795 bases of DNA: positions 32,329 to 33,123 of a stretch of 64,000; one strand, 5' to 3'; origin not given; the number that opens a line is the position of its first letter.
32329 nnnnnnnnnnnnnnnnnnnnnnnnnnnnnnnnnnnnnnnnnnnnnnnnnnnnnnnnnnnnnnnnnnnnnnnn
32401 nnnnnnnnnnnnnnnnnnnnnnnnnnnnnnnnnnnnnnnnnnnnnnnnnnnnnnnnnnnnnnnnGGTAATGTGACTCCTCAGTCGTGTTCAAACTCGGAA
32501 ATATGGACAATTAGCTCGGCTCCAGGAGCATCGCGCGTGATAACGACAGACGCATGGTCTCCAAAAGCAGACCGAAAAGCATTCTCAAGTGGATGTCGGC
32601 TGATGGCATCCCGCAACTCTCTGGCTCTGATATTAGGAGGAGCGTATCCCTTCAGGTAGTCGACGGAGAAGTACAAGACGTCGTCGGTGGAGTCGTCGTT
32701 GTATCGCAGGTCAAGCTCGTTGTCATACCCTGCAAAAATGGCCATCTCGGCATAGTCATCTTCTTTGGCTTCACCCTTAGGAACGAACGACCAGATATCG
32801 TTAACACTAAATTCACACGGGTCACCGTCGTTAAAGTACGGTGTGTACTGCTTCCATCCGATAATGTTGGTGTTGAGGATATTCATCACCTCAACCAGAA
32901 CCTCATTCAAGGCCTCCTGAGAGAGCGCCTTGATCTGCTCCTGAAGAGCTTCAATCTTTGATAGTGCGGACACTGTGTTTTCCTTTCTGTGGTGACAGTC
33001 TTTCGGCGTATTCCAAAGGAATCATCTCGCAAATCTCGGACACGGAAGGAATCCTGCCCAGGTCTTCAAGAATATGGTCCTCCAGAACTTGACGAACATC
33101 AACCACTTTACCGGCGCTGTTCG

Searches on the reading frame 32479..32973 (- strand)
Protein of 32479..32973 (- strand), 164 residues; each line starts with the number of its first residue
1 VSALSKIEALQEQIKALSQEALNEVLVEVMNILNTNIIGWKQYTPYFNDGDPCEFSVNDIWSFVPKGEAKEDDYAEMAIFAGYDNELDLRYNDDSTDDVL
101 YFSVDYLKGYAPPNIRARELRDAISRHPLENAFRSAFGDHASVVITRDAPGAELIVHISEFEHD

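Call 101: search_protein_families(library=pfam, proteins=[window:32479-32973:-], max_evalue=1)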
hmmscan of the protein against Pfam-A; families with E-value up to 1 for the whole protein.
window:32479-32973:- (164 aa): 2 families
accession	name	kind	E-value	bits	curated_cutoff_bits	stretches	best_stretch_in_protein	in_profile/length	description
PF04485.17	NblA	-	0.055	14.4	25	1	7-31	10-34/50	Phycobilisome degradation protein nblA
PF11978.13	MVP_shoulder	-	0.082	13.4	25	1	71-136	13-76/118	Shoulder domain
